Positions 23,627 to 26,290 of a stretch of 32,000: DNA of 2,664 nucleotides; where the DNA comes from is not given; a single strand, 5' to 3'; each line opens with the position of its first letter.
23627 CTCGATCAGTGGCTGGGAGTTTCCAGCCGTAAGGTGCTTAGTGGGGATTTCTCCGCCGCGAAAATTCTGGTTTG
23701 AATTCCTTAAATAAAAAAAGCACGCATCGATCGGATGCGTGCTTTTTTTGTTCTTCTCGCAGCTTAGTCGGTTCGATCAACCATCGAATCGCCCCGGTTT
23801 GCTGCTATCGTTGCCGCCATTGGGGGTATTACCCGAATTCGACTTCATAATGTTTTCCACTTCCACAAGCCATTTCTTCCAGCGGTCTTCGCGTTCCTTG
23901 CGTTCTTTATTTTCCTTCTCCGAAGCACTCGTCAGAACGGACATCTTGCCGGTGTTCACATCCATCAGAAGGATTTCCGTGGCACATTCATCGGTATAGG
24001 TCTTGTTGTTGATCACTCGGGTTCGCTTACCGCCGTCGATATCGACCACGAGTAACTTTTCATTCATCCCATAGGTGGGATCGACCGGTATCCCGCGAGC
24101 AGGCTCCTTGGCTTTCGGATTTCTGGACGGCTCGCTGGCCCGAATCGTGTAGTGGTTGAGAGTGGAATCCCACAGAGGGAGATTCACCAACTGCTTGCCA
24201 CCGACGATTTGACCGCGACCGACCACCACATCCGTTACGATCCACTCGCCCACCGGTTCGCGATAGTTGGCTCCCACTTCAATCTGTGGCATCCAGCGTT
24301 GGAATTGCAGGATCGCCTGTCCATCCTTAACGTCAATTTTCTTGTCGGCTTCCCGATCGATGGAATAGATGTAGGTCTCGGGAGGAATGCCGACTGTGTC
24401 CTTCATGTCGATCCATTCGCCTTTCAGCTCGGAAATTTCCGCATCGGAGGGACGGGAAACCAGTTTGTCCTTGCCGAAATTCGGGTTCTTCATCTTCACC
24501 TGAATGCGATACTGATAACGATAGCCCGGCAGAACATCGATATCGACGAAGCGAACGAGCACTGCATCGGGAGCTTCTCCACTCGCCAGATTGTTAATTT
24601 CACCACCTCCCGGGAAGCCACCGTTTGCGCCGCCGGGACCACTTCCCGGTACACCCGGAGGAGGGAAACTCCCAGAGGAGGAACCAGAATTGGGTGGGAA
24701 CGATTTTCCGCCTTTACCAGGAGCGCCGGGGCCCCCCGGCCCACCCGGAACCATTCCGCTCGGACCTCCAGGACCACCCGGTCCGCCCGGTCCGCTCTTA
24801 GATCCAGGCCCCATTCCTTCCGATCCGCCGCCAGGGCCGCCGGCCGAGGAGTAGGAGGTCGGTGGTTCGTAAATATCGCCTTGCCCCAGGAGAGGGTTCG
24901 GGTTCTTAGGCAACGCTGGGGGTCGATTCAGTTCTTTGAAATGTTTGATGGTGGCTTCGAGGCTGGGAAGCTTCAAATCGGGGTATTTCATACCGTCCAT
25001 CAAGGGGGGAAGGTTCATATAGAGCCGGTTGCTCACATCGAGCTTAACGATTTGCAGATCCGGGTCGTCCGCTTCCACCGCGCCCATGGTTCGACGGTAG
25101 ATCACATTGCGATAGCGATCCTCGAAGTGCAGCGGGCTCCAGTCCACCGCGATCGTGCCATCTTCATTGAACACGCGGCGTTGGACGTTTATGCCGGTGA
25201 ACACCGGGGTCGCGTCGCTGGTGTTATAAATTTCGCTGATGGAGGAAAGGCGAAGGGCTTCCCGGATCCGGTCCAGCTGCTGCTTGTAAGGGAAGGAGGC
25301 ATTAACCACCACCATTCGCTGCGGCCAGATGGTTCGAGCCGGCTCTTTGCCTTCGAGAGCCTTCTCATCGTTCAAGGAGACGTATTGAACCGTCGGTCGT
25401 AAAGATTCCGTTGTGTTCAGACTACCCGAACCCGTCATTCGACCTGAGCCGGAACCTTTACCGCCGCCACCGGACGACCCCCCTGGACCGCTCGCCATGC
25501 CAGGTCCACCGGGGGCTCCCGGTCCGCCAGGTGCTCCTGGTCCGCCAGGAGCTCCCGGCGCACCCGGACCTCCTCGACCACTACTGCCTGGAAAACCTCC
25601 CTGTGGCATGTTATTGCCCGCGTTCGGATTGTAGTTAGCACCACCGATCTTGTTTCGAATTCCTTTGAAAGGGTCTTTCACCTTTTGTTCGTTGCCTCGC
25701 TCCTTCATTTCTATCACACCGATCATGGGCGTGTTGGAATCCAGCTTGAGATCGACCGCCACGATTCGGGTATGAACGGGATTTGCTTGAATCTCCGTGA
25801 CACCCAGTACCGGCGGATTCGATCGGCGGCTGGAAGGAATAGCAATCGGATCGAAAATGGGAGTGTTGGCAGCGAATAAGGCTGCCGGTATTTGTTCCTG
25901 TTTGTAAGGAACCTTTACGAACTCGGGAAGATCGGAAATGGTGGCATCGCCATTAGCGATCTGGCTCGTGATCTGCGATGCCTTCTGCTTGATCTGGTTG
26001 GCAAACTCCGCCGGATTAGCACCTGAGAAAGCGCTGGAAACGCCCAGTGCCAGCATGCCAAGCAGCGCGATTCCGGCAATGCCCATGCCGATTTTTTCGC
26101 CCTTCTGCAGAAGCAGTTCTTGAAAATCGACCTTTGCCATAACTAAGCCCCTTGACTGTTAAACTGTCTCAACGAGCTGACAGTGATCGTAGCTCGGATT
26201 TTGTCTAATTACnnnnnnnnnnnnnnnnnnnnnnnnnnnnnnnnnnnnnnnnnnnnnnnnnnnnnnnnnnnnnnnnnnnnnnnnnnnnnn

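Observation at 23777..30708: Oversized PilM/N-O-P-like three-gene operon with no pilus genes: candidate uncharacterised envelope-spanning apparatus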

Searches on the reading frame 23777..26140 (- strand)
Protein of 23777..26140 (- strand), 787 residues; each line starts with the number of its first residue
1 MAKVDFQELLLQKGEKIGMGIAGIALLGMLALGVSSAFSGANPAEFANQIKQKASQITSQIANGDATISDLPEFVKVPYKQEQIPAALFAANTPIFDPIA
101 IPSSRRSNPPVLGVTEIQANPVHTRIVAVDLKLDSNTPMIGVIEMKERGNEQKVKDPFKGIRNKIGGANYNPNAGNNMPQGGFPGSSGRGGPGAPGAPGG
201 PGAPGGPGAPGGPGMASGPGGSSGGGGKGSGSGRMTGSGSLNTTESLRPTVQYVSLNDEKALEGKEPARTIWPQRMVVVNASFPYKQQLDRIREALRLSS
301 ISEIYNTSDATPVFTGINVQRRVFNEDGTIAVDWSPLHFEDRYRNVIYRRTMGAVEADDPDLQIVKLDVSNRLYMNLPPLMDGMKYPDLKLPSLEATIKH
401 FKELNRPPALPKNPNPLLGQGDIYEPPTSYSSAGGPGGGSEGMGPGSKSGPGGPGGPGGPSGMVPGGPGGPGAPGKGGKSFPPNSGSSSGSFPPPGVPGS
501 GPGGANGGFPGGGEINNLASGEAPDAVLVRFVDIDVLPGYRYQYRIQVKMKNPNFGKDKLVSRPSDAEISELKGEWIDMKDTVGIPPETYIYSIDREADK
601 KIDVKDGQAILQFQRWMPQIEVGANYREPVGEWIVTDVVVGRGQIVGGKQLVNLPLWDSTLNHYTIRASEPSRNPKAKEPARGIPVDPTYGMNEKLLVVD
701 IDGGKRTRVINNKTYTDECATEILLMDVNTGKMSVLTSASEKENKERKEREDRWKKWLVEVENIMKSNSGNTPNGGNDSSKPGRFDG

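Call 7: search_protein_families(library=pfam, proteins=[window:23777-26140:-], max_evalue=1)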
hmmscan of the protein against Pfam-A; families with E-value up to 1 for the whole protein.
window:23777-26140:- (787 aa): 0 families

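Call 8: search_protein_families(library=ncbifam, proteins=[window:23777-26140:-], max_evalue=1)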
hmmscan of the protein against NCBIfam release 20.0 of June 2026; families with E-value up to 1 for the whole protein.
window:23777-26140:- (787 aa): 0 families

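Call 12: search_solved_structures(query=window:23777-26140:-, max_evalue=10)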
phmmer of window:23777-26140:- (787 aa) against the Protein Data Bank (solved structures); distinct sequences matched with E-value up to 10: 12.
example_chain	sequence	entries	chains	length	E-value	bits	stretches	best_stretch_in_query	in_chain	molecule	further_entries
5kca_A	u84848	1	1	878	0.0022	19.5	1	141-252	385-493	Cerebellin-1,Cerebellin-1,Cerebellin-1,Glutamate receptor ionotropic, delta-2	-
5yrx_A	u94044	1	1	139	0.058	14.8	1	188-214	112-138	Nucleoid-associated protein Rv3716c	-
9ot9_A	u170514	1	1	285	0.086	14.2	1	420-478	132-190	Galectin-3,FN3con-7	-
6xp5_I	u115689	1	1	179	0.15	13.4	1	192-234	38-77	Mediator of RNA polymerase II transcription subunit 9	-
6epc_S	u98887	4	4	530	0.32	12.4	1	188-277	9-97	Proteasome (Prosome, macropain) 26S subunit, non-ATPase, 3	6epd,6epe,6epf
4nqa_B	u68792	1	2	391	0.39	12.1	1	208-315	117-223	Liver X nuclear receptor beta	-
7f1q_R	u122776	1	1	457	0.92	10.8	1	218-253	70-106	C-C motif chemokine 3,C-C chemokine receptor type 5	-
5yn2_A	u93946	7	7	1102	2.4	9.4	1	184-211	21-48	PulA protein | DUF3372 domain-containing protein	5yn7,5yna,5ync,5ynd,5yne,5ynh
9nu5_B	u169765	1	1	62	4.2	8.6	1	220-244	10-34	Lysis protein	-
9c9u_A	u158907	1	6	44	4.3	8.6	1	189-223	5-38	Complement C1q subcomponent subunit B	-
2klw_B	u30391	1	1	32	5.2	8.3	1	192-220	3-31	(DOG)10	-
9nqo_A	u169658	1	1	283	5.4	8.3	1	196-233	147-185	Galectin-3,Galectin-3,Galectin-3 in complex FN3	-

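Call 21: find_homologous_proteins(query=window:23777-26140:-)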
Query window:23777-26140:- (787 aa): 48 proteins with E <= 0.001 among 8000 candidates.
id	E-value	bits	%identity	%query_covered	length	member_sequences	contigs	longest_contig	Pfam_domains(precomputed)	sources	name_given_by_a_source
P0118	5.9e-205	701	48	69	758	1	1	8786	-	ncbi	-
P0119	4.5e-97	344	33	67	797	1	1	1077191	-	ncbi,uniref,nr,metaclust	ncbi:hypothetical protein [Zavarzinella formosa]|uniref:hypothetical protein n=1 Tax=Zavarzinella fo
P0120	1.7e-90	323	32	67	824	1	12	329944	-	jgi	jgi:hypothetical protein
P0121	1.4e-88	316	30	68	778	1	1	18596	-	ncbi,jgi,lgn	-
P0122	4.0e-87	311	31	67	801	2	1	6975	-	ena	-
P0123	9.1e-87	310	32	59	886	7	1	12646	-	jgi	jgi:hypothetical protein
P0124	5.2e-84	301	30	69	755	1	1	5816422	-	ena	-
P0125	2.0e-82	296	34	32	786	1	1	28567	-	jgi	jgi:hypothetical protein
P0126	9.6e-81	290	30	58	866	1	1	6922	-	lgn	-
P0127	1.7e-80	290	30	17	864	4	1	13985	-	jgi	jgi:hypothetical protein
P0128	5.5e-78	281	30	99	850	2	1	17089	-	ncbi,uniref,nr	ncbi:hypothetical protein R5W24_006082 [Gemmata sp. JC717]|uniref:hypothetical protein n=1 Tax=Gemma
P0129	5.7e-78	281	30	57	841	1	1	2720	-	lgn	-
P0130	2.2e-76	276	32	30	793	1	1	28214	-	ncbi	-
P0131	5.1e-76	275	33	68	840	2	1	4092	-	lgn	-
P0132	8.1e-76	274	29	60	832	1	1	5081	-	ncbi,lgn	-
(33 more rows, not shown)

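Call 41: predict_structure(alignment_id=A2)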
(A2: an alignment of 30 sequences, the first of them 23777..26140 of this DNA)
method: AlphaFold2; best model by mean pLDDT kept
length: 787 residues; sequences in the alignment: 30
mean_pLDDT: 70.2   pTM: 0.63
mean pLDDT of the five models: 70.2, 68.3, 67.6, 66.3, 65.6
residues with pLDDT >= 90: 251; 70-90: 195; 50-70: 104; < 50: 237
segments of 3 or more residues with pLDDT < 50: 1-6, 32-42, 99-101, 150-160, 166-245, 414-420, 429-517, 771-787
pLDDT, mean of each block of 10 residues (from residue 1): 46 50 57 45 65 74 56 68 62 50 79 97 92 76 70 45 46 37 37 37 37 37 40 36 53 84 85 96 97 91 85 95 95 96 89 85 89 93 91 96 84 49 60 31 33 37 37 37 41 40 37 43 92 96 98 93 92 97 94 76 82 92 79 92 91 88 78 56 82 91 81 81 94 93 92 92 80 37 31
secondary structure, 60 per line:
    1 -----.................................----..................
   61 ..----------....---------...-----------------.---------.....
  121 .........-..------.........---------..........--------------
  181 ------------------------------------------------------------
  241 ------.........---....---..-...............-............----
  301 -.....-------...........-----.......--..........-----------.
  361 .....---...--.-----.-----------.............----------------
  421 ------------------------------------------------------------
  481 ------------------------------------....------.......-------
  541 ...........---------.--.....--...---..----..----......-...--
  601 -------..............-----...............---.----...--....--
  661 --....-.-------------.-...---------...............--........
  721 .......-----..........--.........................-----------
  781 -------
elements in order (helices of 4 or more, strands of 3 or more residues): H6-38 H43-62 H73-76 E116-129 E139-147 H157-166 E247-255 H259-262 E269-283 H285-296 H302-306 E314-324 E330-336 H339-348 H360-365 H392-404 H517-520 E527-533 E541-551 H564-568 E571-573 E589-594 E608-621 E627-641 E650-652 E655-658 E663-666 E684-686 E696-710 E713-727 E733-737 H738-742 H745-769

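Call 43: fold_search(model_id=the predicted structure, library=pdb)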
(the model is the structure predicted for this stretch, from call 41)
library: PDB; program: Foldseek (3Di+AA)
matches with E <= 10: 300; with E <= 0.001: 0
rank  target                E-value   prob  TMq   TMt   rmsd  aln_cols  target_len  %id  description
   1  9i3z_H                1.2e-01  0.13  0.06  0.16  19.8       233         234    6  Structure of anti-EV71 human monoclonal antibody 16-2-12D Fab (released 2026-02-04)
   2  9i3z_A                1.5e-01  0.09  0.06  0.15  19.4       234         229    5  Structure of anti-EV71 human monoclonal antibody 16-2-12D Fab (released 2026-02-04)
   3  8ojs_A                2.1e-01  0.06  0.05  0.13  20.8       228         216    7  Crystal structure of the human IgD Fab - structure Fab1 (released 2023-06-14)
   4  5oyj_D                2.4e-01  0.06  0.06  0.13  19.6       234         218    9  Crystal structure of VEGFR-2 domains 4-5 in complex with DARPin D4b (released 2018-03-14)
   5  6wno_C                2.9e-01  0.06  0.05  0.14  20.1       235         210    9  Plasmodium vivax reticulocyte binding protein 2b (PvRBP2b) bound to human monoclonal antibody 243244 (released 2021-01-27)
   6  8t7f_A                2.9e-01  0.06  0.05  0.13  15.8       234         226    4  Structure of the S1 variant of Fab F1 (released 2023-11-22)
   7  9nc3_G                3.0e-01  0.06  0.06  0.15  15.3       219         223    8  AMC008 v4.2 SOSIP Env trimer in complex with b12 and 3BC315 Fabs (released 2026-01-21)
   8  5f89_L                3.2e-01  0.06  0.06  0.14  19.4       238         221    8  Structure of the Unliganded Fab from HIV-1 Neutralising Antibody CAP248-2B that Binds to the gp120 C-terminus - gp41 I (released 2016-12-21)
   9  3idm_B                3.4e-01  0.06  0.05  0.13  15.7       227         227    8  Crystal structure of the HIV-1 Cross Neutralizing Monoclonal Antibody 2F5 Fab' fragment in complex with gp41 Peptide a (released 2010-02-02)
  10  8ek6_L                3.4e-01  0.05  0.05  0.14  18.6       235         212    8  UCA Y35N (unbound) Fab from CH65-CH67 lineage (released 2023-01-25)
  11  7dzx_H                3.4e-01  0.05  0.05  0.13  16.7       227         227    6  Spike protein from SARS-CoV2 with Fab fragment of enhancing antibody 8D2 (released 2021-06-02)
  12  6c5v_L                3.5e-01  0.06  0.05  0.14  19.6       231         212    9  An anti-gH/gL antibody that neutralizes dual-tropic infection defines a site of vulnerability on Epstein-Barr virus (released 2018-05-02)
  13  8ee5_H                4.4e-01  0.05  0.05  0.13  15.7       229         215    6  Crystal structure of a NHP anti-ZIKV neutralizing antibody rhMZ119-D in complex with ZIKV E glycoprotein (released 2023-08-30)
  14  9exg_C                4.4e-01  0.02  0.04  0.07  22.2       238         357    9  Crystal structure of Yeast Clathrin Heavy Chain N-terminal domain bound to Epsin-2 peptide (LIDL) (released 2024-11-13)
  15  8avd_B                5.2e-01  0.02  0.06  0.09  21.6       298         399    9  Cryo-EM structure for a 3:3 complex between mouse leptin and the mouse LEP-R ectodomain (local refinement) (released 2023-04-05)
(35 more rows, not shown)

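Call 49: search_solved_structures(query=A2, max_evalue=10)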
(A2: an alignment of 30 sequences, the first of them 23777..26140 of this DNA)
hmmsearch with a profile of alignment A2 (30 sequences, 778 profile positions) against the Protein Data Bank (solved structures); distinct sequences matched with E-value up to 10: 70 (the best 60 are shown).
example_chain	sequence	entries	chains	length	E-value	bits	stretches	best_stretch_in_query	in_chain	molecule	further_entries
1ud0_A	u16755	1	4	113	3.5e-05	25.6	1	132-211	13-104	70 kDa heat-shock-like protein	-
5kca_A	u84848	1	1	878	0.0012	20.5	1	187-268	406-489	Cerebellin-1,Cerebellin-1,Cerebellin-1,Glutamate receptor ionotropic, delta-2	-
2p32_A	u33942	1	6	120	0.011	17.3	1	150-210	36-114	Heat shock 70 kDa protein A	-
8ta7_A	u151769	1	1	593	0.014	17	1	155-280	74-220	Major capsid protein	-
7wji_D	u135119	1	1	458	0.015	16.8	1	150-219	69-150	Transmembrane protein FAM155A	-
6xiw_B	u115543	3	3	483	0.025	16.1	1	150-219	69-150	Transmembrane protein FAM155A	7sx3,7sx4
7cm3_B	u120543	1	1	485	0.026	16.1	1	150-219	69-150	Transmembrane protein FAM155A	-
6tb4_J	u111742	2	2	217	0.027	16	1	161-215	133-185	Transcription initiation factor TFIID subunit 10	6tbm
2l6f_A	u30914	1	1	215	0.1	14.1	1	166-246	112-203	Focal adhesion kinase 1, linker1, Paxillin, linker2, Paxillin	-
3zuq_A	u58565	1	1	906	0.12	13.9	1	181-236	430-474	BOTULINUM NEUROTOXIN TYPE B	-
3lay_A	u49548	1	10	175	0.21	13.1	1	143-228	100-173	Zinc resistance-associated protein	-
2l6h_A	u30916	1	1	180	0.21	13.1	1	180-219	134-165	Focal adhesion kinase 1, linker, Paxillin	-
5yrx_A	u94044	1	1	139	0.27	12.7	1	143-219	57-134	Nucleoid-associated protein Rv3716c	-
8ip8_db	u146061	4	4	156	0.27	12.7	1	178-236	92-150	40S ribosomal protein eS26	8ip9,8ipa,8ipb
9nqo_A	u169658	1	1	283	0.3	12.6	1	188-238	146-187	Galectin-3,Galectin-3,Galectin-3 in complex FN3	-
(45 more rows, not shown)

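Call 66: search_protein_families(library=pfam, alignment_id=A2, max_evalue=10)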
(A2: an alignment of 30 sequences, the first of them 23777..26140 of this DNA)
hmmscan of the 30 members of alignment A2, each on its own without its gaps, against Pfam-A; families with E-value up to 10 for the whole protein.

A. member 1, window:23777-26140:- (787 aa): 0 families

B. families by the number of members that match (of 30 scanned): 12 families
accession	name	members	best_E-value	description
PF21994.1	AGAO-like_N2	1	0.011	AGAO-like N2 domain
PF12602.13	FinO_N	1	0.032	Fertility inhibition protein N terminal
PF11749.13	DUF3305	1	0.033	Protein of unknown function (DUF3305)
PF22406.1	DdMyo7_FERM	1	0.072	DdMyo7 FERM domain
PF14256.11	YwiC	1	0.078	YwiC-like protein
PF04846.18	Herpes_pp38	1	0.15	Herpesvirus pp38 phosphoprotein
PF22734.1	NNH2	1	0.18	NACHT N-terminal Helical domain 2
PF18780.6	HNH_repeat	1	0.19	Homing endonuclease associated repeat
PF04415.17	DUF515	1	0.2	Protein of unknown function (DUF515)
PF09641.16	DUF2026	1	0.24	Protein of unknown function (DUF2026)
PF12317.13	IFT46_B_C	1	0.42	Intraflagellar transport complex B protein 46 C terminal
PF16101.10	PRIMA1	1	0.98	Proline-rich membrane anchor 1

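Call 95: search_protein_representatives(alignment_id=A2)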
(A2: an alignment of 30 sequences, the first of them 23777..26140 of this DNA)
Query: 30 sequences, 778 profile positions. Proteins with E-value up to 0.001 (for the whole library): 5298; up to 1e-10: 3114; up to 1e-30: 1168. The best 150 are listed.
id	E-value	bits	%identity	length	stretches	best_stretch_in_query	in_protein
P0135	3.9e-255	865.4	-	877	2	308-776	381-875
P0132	6.0e-246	835.1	-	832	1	2-773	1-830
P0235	7.6e-240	814.9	-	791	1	2-769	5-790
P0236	1.0e-233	794.6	-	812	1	2-768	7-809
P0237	2.6e-231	786.7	-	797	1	2-775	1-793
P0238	3.6e-229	779.6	-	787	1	3-771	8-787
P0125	5.7e-223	759.1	-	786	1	2-776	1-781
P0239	2.4e-222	757.0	-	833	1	2-765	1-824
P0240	3.5e-221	753.1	-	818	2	201-772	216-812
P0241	8.4e-219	745.3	-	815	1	1-762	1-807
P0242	2.2e-218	743.9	-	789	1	3-774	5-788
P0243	1.1e-215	735.0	-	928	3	308-771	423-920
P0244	2.1e-214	730.7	-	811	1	2-772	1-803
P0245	1.1e-213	728.4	-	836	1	1-753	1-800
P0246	1.8e-213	727.7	-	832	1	1-773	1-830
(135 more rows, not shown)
